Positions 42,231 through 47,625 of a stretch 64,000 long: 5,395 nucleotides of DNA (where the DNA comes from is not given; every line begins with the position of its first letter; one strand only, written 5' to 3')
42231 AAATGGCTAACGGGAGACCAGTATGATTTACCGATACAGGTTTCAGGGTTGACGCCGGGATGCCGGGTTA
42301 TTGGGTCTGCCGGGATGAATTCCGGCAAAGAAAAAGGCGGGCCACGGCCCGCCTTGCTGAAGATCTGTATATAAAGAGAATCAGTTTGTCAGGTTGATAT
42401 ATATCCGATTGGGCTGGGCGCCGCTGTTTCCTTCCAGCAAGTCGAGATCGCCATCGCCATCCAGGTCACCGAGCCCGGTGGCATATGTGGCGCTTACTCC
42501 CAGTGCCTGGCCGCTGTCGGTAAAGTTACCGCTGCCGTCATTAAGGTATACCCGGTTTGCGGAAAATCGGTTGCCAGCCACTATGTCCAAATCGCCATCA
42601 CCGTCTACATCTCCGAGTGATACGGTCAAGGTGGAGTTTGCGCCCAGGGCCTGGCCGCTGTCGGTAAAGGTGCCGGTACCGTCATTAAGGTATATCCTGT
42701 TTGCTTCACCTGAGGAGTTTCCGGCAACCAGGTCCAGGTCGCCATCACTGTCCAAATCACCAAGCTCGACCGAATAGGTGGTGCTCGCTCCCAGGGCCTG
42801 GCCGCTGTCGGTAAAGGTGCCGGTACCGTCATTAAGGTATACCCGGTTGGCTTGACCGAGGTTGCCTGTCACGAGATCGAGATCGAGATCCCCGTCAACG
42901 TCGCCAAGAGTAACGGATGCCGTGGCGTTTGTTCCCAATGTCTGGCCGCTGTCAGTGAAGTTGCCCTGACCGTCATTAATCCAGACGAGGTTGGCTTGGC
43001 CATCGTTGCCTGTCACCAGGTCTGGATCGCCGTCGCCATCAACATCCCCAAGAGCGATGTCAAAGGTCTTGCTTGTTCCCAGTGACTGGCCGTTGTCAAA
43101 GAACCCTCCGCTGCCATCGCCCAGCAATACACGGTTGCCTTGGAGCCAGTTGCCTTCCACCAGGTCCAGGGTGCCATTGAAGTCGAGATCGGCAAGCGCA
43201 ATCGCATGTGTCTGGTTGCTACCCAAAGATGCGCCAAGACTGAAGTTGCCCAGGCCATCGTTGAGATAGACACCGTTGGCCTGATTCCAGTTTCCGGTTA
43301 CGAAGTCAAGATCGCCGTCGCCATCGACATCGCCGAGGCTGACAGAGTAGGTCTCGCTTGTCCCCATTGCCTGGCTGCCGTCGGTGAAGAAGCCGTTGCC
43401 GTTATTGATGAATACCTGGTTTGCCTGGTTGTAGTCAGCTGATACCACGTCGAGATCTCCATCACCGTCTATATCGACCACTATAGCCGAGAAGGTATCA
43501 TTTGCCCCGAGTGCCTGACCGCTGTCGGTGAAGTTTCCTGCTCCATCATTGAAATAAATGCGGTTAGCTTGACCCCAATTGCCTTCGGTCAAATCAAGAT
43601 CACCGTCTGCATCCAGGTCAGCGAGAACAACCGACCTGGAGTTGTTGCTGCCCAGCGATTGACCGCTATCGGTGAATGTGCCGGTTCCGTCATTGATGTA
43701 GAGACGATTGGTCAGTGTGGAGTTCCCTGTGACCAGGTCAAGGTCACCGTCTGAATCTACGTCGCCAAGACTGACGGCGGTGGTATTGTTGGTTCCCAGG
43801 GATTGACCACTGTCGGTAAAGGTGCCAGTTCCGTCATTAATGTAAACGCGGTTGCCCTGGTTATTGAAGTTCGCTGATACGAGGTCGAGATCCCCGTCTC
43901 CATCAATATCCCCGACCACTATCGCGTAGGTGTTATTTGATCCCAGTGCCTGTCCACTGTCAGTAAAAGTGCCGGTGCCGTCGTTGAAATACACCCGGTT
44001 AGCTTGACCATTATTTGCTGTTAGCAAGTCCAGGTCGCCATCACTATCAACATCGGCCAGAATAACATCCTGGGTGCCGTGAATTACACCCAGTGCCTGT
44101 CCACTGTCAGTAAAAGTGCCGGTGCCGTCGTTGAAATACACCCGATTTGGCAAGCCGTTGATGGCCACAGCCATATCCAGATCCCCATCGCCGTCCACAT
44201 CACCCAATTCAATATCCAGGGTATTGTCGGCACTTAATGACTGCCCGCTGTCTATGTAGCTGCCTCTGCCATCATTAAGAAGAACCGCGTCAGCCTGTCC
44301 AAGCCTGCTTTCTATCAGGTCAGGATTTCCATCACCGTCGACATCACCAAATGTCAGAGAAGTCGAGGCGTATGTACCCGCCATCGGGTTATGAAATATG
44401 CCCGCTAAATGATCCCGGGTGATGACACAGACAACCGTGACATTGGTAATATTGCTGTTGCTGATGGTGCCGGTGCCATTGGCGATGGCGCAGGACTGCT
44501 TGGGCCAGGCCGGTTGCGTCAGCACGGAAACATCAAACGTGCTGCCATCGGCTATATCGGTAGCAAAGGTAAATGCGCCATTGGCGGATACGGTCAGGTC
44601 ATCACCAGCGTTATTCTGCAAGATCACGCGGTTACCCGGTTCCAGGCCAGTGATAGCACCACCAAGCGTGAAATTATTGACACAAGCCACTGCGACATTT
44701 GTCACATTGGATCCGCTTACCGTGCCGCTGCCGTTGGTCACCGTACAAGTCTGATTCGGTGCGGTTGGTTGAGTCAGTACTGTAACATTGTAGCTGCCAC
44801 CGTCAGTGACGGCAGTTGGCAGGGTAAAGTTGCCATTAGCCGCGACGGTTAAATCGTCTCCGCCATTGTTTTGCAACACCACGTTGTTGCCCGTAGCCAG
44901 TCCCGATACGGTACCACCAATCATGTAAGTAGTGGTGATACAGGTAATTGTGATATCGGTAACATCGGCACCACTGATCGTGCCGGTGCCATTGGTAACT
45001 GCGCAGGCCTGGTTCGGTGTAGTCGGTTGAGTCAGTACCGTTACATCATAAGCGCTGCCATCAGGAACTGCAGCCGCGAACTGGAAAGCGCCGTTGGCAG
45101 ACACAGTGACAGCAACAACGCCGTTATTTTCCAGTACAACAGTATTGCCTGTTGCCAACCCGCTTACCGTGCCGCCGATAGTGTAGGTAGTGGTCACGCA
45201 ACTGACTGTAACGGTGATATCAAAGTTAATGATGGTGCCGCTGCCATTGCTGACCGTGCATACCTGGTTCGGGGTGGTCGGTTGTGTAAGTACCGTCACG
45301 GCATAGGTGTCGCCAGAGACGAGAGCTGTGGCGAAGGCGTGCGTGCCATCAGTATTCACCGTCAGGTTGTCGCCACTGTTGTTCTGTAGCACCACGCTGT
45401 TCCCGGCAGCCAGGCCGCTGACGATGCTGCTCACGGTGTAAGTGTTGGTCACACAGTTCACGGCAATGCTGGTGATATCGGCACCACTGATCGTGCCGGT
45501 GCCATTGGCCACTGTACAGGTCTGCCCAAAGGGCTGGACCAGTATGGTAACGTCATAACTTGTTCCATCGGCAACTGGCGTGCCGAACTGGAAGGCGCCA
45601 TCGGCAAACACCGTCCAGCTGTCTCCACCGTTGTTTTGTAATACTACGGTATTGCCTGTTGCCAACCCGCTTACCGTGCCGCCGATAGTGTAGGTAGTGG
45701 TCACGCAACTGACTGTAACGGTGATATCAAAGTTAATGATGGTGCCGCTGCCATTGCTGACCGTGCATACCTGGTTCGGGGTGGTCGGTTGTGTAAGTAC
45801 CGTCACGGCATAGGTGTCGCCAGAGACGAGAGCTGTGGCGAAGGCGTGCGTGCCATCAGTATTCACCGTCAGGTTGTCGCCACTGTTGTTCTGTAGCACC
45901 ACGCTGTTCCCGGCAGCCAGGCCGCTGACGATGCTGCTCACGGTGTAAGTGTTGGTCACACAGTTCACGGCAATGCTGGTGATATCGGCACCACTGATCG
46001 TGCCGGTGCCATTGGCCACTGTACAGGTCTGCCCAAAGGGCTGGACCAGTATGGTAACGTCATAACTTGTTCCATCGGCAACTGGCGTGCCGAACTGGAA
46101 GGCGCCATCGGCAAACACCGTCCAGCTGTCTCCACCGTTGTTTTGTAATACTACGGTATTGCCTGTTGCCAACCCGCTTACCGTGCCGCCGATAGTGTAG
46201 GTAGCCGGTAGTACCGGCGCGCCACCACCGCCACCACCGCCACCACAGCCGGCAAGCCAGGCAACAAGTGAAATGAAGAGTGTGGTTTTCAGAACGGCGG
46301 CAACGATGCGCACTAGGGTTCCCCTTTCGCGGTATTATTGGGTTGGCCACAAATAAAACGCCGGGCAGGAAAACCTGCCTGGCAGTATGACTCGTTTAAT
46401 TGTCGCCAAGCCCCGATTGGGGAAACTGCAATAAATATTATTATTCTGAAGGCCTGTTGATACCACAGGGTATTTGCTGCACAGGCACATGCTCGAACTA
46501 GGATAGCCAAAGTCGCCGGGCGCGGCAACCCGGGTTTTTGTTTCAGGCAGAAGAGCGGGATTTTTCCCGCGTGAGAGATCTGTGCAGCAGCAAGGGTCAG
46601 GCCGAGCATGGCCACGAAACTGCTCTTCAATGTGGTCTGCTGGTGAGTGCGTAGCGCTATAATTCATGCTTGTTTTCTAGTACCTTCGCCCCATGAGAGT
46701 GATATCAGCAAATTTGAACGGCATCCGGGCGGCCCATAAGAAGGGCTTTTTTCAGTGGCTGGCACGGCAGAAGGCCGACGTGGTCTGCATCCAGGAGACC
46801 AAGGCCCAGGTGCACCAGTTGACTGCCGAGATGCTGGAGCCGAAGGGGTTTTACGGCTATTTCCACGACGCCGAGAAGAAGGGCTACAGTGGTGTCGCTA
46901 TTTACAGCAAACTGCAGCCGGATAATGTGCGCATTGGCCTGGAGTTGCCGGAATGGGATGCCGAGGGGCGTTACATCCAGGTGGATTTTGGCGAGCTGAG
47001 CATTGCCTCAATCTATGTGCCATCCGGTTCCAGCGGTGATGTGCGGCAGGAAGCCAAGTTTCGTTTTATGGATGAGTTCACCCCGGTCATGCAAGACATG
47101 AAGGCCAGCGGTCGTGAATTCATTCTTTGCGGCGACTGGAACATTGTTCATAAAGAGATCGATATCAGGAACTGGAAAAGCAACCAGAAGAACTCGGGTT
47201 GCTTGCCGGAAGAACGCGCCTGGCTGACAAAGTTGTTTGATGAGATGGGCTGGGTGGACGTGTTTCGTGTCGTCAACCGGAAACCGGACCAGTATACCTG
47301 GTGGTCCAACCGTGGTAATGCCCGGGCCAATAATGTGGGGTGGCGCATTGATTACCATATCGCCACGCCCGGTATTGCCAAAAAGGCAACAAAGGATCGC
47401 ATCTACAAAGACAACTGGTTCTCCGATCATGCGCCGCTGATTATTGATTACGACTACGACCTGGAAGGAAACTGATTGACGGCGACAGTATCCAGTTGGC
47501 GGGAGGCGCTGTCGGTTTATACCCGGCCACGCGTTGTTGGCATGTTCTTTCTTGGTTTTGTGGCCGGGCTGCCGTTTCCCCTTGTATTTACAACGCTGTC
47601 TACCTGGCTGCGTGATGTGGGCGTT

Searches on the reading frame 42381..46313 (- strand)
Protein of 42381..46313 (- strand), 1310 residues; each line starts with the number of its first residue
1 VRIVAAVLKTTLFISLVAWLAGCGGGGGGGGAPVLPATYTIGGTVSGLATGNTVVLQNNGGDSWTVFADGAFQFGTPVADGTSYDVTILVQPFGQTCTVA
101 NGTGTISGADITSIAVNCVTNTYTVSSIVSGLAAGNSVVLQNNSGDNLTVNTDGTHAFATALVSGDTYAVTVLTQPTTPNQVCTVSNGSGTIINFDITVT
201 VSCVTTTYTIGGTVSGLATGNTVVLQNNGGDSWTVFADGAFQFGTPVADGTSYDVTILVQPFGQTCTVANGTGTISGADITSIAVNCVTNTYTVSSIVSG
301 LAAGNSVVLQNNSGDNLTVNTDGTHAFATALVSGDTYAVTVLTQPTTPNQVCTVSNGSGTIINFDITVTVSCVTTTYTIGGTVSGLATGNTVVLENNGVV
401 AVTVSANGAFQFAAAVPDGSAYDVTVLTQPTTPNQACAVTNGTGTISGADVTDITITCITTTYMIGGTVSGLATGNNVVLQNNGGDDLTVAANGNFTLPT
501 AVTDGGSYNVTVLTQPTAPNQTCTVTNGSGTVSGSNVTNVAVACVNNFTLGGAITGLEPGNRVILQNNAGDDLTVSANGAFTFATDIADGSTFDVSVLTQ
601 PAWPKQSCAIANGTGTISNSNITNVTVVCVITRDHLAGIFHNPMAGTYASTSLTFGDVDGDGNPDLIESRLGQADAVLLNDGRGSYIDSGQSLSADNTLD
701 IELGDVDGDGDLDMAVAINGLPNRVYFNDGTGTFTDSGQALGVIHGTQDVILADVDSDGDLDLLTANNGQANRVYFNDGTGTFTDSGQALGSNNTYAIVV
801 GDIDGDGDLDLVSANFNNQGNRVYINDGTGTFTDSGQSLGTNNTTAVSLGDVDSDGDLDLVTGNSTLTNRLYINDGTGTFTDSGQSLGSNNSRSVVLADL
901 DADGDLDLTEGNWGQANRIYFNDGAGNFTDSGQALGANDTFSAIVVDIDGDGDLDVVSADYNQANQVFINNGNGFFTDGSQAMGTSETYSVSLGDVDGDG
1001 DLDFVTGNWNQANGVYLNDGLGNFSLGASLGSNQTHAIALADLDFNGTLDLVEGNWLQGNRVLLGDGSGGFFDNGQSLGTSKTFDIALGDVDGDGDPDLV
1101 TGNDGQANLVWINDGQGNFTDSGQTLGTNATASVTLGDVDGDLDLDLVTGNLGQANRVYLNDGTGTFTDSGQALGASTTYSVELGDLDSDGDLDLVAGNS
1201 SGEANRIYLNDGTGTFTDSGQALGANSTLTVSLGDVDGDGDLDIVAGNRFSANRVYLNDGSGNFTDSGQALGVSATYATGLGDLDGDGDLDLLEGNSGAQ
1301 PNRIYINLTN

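Call 35: search_protein_families(library=pfam, proteins=[window:42381-46313:-], max_evalue=0.0001)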
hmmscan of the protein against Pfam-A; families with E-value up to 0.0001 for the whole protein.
window:42381-46313:- (1310 aa): 4 families
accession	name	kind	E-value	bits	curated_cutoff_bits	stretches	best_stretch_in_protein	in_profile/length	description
PF13517.12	FG-GAP_3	-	5.3e-103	338.1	26.9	12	754-812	1-60/61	FG-GAP-like repeat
PF01839.29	FG-GAP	-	5e-40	135.2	22.1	1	1230-1257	4-36/37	FG-GAP repeat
PF14289.11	DUF4369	-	7.8e-12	46.1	25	0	39-110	1-76/91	Domain of unknown function (DUF4369)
PF01052.25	FliMN_C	-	5.6e-08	33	23.8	0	554-580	24-50/73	Type III flagellar switch regulator (C-ring) FliN C-term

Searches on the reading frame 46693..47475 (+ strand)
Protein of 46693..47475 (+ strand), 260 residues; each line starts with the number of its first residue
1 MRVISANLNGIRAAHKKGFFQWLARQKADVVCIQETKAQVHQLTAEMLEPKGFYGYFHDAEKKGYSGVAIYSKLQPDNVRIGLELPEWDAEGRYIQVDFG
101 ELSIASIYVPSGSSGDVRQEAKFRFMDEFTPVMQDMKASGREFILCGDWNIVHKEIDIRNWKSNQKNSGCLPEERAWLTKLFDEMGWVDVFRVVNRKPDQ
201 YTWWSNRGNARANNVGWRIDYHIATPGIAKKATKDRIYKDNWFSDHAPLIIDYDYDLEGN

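Call 70: search_protein_families(library=pfam, proteins=[window:46693-47475:+], max_evalue=0.0001)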
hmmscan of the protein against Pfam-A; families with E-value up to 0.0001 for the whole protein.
window:46693-47475:+ (260 aa): 2 families
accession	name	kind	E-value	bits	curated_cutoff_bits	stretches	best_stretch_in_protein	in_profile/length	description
PF03372.29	Exo_endo_phos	-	4.8e-34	118.4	24.5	1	5-246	2-225/225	Endonuclease/Exonuclease/phosphatase family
PF14529.12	Exo_endo_phos_2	-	4.9e-07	30.1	27.4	1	103-249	2-116/117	Endonuclease-reverse transcriptase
